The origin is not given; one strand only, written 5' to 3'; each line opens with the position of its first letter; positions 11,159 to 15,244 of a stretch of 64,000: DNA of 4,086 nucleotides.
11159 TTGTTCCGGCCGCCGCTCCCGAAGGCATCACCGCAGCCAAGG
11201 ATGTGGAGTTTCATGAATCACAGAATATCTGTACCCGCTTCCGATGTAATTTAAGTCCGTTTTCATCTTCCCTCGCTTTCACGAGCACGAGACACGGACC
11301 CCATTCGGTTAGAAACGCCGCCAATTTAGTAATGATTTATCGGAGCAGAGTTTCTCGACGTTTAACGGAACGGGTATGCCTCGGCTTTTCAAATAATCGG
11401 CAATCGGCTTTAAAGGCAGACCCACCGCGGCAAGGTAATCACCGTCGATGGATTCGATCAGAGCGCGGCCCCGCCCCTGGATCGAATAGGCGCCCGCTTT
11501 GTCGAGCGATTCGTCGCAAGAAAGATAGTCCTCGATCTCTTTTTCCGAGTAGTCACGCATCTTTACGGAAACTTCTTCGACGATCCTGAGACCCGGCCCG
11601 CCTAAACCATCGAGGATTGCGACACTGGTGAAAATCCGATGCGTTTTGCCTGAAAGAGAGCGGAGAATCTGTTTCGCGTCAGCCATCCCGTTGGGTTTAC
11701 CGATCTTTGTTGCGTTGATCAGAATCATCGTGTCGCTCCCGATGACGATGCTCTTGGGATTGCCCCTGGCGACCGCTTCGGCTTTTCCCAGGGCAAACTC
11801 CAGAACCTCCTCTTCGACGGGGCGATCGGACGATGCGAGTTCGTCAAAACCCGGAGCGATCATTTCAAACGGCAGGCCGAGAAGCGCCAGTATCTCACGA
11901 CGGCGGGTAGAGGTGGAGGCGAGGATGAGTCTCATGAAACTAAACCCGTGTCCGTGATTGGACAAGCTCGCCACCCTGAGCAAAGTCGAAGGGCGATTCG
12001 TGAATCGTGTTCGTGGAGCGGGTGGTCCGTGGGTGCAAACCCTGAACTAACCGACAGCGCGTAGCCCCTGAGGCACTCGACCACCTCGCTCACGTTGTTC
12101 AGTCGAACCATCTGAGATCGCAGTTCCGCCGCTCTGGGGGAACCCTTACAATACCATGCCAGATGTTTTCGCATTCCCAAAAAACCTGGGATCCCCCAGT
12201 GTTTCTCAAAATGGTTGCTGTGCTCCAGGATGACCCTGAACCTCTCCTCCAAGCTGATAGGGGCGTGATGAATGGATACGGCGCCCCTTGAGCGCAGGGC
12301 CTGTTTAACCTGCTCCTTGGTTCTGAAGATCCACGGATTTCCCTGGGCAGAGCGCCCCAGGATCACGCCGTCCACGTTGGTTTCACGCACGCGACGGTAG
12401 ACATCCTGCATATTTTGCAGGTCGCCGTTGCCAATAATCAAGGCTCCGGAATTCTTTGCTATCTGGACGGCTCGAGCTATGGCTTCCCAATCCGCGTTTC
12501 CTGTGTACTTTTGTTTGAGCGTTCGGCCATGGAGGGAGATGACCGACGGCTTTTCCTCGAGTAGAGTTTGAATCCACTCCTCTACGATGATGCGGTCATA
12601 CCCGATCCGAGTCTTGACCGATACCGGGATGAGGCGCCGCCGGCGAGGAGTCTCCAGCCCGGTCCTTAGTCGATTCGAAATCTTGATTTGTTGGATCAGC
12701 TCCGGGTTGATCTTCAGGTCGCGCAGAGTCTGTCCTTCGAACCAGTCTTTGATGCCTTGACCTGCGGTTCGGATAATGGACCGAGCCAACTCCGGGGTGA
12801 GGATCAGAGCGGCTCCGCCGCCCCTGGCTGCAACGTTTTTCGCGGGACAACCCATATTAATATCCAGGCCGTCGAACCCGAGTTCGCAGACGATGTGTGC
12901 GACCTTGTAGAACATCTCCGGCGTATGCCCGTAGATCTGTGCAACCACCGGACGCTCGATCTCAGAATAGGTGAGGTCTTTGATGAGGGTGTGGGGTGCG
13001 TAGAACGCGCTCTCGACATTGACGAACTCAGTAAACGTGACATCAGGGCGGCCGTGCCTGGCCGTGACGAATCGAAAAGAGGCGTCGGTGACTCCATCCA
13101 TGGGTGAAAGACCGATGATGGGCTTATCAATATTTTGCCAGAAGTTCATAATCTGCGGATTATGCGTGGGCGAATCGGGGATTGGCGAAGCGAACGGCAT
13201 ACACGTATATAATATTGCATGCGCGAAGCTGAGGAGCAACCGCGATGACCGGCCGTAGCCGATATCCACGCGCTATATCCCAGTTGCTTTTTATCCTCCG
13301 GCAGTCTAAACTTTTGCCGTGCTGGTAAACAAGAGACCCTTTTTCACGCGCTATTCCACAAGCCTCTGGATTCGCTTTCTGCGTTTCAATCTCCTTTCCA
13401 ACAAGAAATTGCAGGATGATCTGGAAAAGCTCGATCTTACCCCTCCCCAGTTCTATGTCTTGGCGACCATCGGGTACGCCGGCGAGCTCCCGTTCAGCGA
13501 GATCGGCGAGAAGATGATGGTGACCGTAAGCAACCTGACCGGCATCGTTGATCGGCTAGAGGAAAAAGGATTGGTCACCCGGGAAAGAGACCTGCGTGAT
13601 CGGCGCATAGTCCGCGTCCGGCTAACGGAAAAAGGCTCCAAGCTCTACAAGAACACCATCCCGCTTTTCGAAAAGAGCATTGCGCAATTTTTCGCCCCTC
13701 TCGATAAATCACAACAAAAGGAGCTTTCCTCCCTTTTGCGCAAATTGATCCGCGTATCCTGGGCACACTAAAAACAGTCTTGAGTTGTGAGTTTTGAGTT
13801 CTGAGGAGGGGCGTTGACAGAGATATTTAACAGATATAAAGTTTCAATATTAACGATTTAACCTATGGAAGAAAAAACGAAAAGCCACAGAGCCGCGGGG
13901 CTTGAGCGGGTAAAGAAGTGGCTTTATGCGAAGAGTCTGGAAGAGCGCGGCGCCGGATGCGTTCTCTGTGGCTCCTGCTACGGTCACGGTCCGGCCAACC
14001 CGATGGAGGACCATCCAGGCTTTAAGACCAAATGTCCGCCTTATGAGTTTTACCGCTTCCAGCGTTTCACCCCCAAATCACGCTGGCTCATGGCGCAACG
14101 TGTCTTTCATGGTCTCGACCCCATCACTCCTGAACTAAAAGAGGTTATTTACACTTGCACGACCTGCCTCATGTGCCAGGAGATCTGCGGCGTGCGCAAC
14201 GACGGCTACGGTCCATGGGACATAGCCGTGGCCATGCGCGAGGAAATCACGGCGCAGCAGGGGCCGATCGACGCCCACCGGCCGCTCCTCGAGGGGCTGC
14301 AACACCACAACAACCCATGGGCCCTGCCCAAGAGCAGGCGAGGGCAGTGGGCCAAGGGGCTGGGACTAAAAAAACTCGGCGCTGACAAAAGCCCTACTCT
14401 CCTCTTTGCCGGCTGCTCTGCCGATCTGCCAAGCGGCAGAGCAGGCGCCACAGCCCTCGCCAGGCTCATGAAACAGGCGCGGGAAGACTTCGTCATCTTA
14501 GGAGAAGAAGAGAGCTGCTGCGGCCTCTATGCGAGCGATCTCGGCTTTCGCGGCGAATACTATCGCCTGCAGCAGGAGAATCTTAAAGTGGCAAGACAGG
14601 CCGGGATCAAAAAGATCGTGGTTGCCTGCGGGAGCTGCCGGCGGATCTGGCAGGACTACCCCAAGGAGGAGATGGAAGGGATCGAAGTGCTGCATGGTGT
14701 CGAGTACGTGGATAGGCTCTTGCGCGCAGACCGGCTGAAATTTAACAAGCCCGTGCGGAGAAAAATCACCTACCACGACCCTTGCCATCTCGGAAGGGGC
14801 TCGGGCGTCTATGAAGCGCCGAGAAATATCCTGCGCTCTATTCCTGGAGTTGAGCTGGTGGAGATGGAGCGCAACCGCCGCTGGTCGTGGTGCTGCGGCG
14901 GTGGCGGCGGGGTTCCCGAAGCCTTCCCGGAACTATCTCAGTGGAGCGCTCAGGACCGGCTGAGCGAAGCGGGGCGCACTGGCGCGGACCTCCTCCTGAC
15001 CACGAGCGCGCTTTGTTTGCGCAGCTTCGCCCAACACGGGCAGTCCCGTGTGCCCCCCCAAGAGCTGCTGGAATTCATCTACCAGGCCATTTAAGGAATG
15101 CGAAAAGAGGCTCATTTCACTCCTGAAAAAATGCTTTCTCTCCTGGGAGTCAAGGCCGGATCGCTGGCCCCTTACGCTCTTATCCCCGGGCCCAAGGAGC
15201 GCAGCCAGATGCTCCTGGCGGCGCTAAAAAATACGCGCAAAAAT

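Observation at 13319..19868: Candidate new nucleoside-catabolism pathway: DHAP-shunt core extended with lipid-handling and redox enzymes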

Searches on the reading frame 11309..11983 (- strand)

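Call 7: search_protein_families(library=pfam, proteins=[window:11309-11983:-], max_evalue=0.001)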
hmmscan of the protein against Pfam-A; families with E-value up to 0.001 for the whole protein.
window:11309-11983:- (224 aa): 1 family
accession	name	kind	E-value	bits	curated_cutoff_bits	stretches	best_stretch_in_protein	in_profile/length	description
PF02545.19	Maf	-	1.4e-51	175.3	27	1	18-200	1-186/187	Maf-like protein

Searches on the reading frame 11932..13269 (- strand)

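Call 7: search_protein_families(library=pfam, proteins=[window:11932-13269:-], max_evalue=0.001)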
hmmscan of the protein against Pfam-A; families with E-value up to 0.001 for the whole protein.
window:11932-13269:- (445 aa): 1 family
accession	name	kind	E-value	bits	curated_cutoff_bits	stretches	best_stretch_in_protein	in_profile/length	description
PF01207.24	Dus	-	5.3e-56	190.4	20.4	2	212-400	121-302/311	Dihydrouridine synthase (Dus)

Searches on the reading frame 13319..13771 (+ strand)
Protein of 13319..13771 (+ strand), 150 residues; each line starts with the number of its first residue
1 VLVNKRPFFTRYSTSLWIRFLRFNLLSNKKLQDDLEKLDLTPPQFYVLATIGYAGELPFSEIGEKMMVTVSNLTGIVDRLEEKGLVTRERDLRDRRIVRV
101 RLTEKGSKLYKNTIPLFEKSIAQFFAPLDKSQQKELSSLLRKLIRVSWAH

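Call 3: search_protein_families(library=pfam, proteins=[window:13319-13771:+], max_evalue=0.01)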
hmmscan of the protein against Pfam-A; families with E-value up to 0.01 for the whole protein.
window:13319-13771:+ (150 aa): 7 families
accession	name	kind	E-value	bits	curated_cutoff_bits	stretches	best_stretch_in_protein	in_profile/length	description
PF01047.28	MarR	-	2.8e-19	69.2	24.6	1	40-98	1-59/59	MarR family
PF12802.13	MarR_2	-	5e-15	55.9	27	1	39-97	2-61/61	MarR family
PF22381.2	Staph_reg_Sar_Rot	-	3.3e-12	46.8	27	1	35-111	7-83/85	Transcriptional regulator SarA/Rot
PF13463.12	HTH_27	-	1.7e-09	38.3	22.2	1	40-106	1-68/68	Winged helix DNA-binding domain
PF13601.12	HTH_34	-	1.1e-05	25.9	27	1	47-114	5-73/80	Winged helix DNA-binding domain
PF01638.23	HxlR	-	0.0042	17.3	20.8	1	54-111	16-74/91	HxlR-like helix-turn-helix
PF01978.25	TrmB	-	0.0062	16.8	25.6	1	35-90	1-56/68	Sugar-specific transcriptional regulator TrmB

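Call 4: search_protein_families(library=ncbifam, proteins=[window:13319-13771:+], max_evalue=0.01)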
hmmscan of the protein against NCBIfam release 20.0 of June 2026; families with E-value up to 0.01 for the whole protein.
window:13319-13771:+ (150 aa): 19 families
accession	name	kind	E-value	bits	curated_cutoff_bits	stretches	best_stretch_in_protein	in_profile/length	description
TIGR02337.1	HpaR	equivalog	6.1e-15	55.2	121.2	1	34-144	20-130/130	homoprotocatechuate degradation operon regulator HpaR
NF050133.1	TransRegFabT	equivalog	8.9e-15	55.2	200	1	44-144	31-131/138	fatty acid biosynthesis transcriptional regulator FabT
NF045593.1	bilirub_TF_BilQ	equivalog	1.5e-14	53.8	125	1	31-144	19-132/135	bilirubin utilization transcriptional regulator BilQ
NF041230.1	BagL_FevM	exception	3.6e-14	53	230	1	39-143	37-141/145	MarR family transcriptional regulator BagL/FevM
NF052638.1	TransRegOhrRVib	equivalog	4.3e-13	49.2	200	1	35-123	30-118/141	transcriptional regulator OhrR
NF008122.0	PRK10870.1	equivalog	5.9e-12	45.6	157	1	65-144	80-159/176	transcriptional repressor MprA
NF008565.1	PRK11512.1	equivalog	3.5e-10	40.1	240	1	28-123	26-121/144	multiple antibiotic resistance transcriptional regulator MarR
NF053777.1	Saro0803TransReg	equivalog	1.4e-09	37.7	200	1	29-142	24-137/140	Saro_0803 family transcriptional regulator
NF047395.1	TransRegLtdR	equivalog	1.7e-08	34.3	250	1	36-145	46-156/166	transcriptional regulator LdtR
NF002926.0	PRK03573.1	equivalog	3.1e-08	33.6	120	1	62-144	52-134/144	transcriptional regulator SlyA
TIGR01889.1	Staph_reg_Sar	paralog_domain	3.9e-08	33.6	62.6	1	29-121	11-108/109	staphylococcal accessory regulator family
TIGR04472.1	reg_rSAM_mob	hypoth_equivalog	4.1e-07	30.1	240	1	56-112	45-101/141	radical SAM mobile pair system MarR family transcriptional regulator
NF010349.0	PRK13777.1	equivalog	4.6e-05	22.9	153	1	45-125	49-129/190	HTH-type transcriptional regulator Hpr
NF052438.1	TransRegRv0880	equivalog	5.3e-05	23.1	220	1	43-137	35-129/143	Rv0880 family HTH-type transcriptional regulator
NF038251.1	AdcR_fam_Zn_TF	equivalog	0.00021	21.5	175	1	39-122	33-115/143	zinc-dependent MarR family transcriptional regulator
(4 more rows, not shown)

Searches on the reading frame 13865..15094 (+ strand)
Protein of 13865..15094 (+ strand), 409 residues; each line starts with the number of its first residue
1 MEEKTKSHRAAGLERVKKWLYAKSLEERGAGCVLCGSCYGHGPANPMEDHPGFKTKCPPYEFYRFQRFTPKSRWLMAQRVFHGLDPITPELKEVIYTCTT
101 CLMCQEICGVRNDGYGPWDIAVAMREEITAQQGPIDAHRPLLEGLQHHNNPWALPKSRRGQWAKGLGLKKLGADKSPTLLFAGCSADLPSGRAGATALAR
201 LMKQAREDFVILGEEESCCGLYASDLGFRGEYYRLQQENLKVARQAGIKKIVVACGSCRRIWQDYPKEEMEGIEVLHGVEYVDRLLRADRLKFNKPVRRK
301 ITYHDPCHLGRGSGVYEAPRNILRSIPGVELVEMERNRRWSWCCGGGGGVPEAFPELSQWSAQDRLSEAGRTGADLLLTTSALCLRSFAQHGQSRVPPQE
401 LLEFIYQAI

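Call 3: search_protein_families(library=pfam, proteins=[window:13865-15094:+], max_evalue=0.01)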
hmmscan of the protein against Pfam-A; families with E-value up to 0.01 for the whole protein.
window:13865-15094:+ (409 aa): 2 families
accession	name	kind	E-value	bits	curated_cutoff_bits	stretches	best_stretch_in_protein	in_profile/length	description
PF02754.22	CCG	-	2.8e-28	98.3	20.6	2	301-387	1-83/85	Cysteine-rich domain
PF13183.11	Fer4_8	-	3.8e-06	27.8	27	1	31-109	4-65/68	4Fe-4S dicluster domain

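Call 4: search_protein_families(library=ncbifam, proteins=[window:13865-15094:+], max_evalue=0.01)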
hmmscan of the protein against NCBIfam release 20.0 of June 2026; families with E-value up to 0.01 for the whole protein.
window:13865-15094:+ (409 aa): 11 families
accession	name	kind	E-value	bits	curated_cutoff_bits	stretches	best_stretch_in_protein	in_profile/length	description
NF004898.0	PRK06259.1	equivalog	1.7e-41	142.4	385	1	31-384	135-459/488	fumarate reductase (CoM/CoB) subunit TfrB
NF045670.1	quin_L_LdhH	equivalog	8.3e-29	100.4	800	1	170-384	461-681/706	L-lactate dehydrogenase (quinone) large subunit LdhH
NF045724.1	ferredox_TmcB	equivalog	2.8e-21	75.6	735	1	201-357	210-370/430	electron transfer complex ferredoxin TmcB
NF045663.1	diclust_near_Sec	equivalog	2.8e-21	75.3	530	1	92-406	349-633/759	pyridine nucleotide-disulfide oxidoreductase/dicluster-binding protein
NF045796.1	DsrK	equivalog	2.2e-15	56.2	400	1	233-350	247-374/453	sulfate reduction electron transfer complex DsrMKJOP subunit DsrK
NF008369.0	PRK11168.1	equivalog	8.9e-14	51.2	278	1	168-384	159-376/401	anaerobic glycerol-3-phosphate dehydrogenase subunit C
NF045711.1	sulf_resp_HmcF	equivalog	3.6e-13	49.1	750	1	268-384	302-421/457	sulfate respiration complex iron-sulfur protein HmcF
TIGR03379.1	glycerol3P_GlpC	equivalog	5.4e-10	38.6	279.9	1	181-384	167-373/397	anaerobic glycerol-3-phosphate dehydrogenase subunit GlpC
NF008434.0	PRK11274.1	equivalog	1.1e-08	34.4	333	1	199-396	190-396/409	glycolate oxidase subunit GlcF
NF009227.0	PRK12577.1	equivalog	5.9e-05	21.9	349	1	26-132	149-242/330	succinate dehydrogenase/fumarate reductase iron-sulfur subunit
TIGR00384.1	dhsB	subfamily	0.00042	19.8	88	1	30-109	140-209/222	succinate dehydrogenase and fumarate reductase iron-sulfur protein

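Call 34: search_solved_structures(query=window:13865-15094:+, max_evalue=0.001)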
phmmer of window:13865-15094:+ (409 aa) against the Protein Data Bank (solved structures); distinct sequences matched with E-value up to 0.001: 3.
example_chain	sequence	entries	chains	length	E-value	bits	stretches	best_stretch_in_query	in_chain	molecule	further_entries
9ojn_A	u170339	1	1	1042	1.6e-23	86.5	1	93-351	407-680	Iron-sulfur-binding reductase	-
9sfi_C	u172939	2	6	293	0.00013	24.2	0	266-394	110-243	H(2)/formate:CoB-CoM heterodisulfide,ferredoxin reductase subunit B2 | Heterodisulfide reductase subunit B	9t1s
5odc_B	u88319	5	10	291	0.00072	21.8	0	267-394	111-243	Heterodisulfide reductase, subunit B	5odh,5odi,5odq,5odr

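Call 70: find_homologous_proteins(query=window:13865-15094:+)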
Query window:13865-15094:+ (409 aa): 3463 proteins with E <= 0.001 among 8000 candidates; the best 120 are listed.
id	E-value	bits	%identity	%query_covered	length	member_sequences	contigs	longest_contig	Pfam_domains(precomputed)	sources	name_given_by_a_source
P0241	2.7e-287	971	100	100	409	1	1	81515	PF02754.22,PF13183.12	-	-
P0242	1.2e-242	823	84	100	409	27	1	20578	PF02754.22,PF13183.12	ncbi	-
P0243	1.6e-239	813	83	100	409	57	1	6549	PF02754.22,PF13183.12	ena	-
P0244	8.0e-234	794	80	100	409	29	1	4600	PF02754.22,PF13183.12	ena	-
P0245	1.8e-232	790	80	100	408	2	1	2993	PF02754.22,PF13183.12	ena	-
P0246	2.4e-232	790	81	100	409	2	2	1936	PF02754.22,PF13183.12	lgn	-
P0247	3.9e-232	789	79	100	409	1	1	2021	PF02754.22,PF13183.12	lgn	-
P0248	7.3e-231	785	79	100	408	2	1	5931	PF02754.22,PF13183.12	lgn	-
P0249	3.1e-230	783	79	99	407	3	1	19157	PF02754.22,PF13183.12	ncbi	-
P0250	6.9e-230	781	78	100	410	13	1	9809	PF02754.22,PF13183.12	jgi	jgi:Fe-S oxidoreductase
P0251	3.7e-228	776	80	98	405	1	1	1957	PF02754.22,PF13183.12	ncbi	-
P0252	3.8e-227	772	78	99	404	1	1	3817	PF02754.22,PF13183.12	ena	-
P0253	4.4e-227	772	80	99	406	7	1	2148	PF02754.22,PF13183.12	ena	-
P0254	6.0e-227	772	78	100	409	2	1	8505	PF02754.22,PF13183.12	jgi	jgi:Fe-S oxidoreductase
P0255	1.0e-225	768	78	99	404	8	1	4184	PF02754.22,PF13183.12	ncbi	-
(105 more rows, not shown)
